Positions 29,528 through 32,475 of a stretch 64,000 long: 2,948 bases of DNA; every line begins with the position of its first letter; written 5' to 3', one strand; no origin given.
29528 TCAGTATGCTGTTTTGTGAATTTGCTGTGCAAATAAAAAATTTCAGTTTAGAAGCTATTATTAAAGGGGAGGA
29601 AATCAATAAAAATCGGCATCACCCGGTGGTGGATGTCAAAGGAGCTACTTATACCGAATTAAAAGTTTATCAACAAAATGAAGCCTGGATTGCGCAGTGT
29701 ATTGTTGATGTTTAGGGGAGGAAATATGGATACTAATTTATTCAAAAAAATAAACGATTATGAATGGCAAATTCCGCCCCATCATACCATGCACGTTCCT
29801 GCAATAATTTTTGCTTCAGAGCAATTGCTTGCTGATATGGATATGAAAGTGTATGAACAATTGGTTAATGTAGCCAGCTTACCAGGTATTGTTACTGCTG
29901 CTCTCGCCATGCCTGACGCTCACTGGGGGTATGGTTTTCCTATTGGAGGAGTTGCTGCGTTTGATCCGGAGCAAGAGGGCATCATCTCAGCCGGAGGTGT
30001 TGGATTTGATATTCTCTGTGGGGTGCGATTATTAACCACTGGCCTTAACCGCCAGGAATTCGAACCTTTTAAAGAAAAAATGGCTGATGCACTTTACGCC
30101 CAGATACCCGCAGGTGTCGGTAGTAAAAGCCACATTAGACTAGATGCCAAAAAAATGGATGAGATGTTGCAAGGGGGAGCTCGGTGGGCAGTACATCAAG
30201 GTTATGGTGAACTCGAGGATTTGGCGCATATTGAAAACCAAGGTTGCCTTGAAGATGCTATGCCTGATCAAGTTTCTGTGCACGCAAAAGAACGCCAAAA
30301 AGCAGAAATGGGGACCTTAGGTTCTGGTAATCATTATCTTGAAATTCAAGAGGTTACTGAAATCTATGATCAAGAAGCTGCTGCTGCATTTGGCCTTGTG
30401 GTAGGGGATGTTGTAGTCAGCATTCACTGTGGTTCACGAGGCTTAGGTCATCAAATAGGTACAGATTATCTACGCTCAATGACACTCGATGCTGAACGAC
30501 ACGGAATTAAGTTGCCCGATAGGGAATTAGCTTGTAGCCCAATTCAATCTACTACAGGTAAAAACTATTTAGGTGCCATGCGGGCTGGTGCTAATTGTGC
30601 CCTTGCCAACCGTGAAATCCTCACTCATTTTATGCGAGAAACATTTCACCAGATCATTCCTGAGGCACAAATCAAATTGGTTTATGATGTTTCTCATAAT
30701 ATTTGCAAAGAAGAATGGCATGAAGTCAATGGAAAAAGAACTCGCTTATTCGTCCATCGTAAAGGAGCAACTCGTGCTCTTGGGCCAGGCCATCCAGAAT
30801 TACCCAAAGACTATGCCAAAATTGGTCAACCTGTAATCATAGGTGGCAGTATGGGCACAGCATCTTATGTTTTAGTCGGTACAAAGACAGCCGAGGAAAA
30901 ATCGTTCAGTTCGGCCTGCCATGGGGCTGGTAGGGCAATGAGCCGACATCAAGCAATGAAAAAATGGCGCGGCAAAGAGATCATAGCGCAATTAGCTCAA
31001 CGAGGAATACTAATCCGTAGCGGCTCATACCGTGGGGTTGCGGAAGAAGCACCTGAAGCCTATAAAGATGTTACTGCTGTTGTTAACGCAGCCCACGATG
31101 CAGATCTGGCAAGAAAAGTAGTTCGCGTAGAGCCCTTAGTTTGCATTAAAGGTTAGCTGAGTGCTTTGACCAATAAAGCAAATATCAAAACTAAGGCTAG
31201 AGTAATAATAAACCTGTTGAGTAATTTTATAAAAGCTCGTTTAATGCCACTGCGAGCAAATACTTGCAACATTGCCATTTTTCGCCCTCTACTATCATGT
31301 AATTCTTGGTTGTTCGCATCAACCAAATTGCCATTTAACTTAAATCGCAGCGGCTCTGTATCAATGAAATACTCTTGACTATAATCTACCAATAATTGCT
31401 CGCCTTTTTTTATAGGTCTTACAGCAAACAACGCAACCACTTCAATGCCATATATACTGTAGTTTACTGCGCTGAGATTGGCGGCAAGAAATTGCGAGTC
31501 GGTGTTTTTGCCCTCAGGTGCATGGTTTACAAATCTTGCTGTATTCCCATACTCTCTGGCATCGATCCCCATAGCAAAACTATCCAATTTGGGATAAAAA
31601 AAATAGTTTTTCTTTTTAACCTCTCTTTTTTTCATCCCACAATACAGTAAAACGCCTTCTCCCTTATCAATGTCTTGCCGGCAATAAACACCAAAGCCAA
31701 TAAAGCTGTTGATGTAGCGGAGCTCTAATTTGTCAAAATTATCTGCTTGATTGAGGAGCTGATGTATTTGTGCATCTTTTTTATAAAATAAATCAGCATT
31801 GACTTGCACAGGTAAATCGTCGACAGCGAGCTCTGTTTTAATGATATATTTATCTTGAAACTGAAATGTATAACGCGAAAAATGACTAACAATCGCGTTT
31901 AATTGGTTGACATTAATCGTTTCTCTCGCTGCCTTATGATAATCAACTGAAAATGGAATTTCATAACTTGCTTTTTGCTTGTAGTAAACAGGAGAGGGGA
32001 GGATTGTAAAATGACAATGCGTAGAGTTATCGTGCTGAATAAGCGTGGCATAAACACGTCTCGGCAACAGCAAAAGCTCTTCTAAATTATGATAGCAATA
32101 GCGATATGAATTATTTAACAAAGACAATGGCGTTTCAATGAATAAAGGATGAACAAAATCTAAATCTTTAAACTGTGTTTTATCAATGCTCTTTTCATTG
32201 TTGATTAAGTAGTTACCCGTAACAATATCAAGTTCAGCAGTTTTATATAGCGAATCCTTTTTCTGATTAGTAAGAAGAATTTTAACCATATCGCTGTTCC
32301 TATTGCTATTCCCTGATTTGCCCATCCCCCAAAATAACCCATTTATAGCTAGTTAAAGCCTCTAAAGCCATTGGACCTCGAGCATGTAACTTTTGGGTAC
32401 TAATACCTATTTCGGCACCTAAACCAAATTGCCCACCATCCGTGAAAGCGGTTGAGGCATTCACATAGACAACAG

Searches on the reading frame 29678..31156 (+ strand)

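Call 4: search_protein_families(library=pfam, proteins=[window:29678-31156:+], max_evalue=0.1)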
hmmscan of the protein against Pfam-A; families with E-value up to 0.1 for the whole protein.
window:29678-31156:+ (492 aa): 2 families
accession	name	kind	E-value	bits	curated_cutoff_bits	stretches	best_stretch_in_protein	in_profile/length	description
PF01139.22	RtcB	-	1.4e-173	578.5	27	1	61-492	1-426/426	tRNA-splicing ligase RtcB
PF09354.15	HNF_C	-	0.094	13.9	25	0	45-79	11-45/65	HNF3 C-terminal domain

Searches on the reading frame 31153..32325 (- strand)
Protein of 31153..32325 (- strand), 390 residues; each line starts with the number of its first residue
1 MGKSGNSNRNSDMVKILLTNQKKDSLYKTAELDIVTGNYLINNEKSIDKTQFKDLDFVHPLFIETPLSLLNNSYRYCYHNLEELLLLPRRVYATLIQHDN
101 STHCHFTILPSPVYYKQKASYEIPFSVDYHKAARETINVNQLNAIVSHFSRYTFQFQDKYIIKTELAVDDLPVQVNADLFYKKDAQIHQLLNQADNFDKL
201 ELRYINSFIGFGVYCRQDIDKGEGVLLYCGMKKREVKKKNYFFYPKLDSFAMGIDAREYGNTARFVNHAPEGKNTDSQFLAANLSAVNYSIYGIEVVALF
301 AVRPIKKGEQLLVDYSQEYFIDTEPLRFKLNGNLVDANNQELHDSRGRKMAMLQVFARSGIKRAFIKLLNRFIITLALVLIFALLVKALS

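Call 4: search_protein_families(library=pfam, proteins=[window:31153-32325:-], max_evalue=0.1)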
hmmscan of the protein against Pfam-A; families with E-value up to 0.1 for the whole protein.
window:31153-32325:- (390 aa): 1 family
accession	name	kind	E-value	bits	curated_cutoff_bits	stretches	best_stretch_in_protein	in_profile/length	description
PF00856.33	SET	-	4.7e-13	49.9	22.4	1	210-315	1-104/105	SET domain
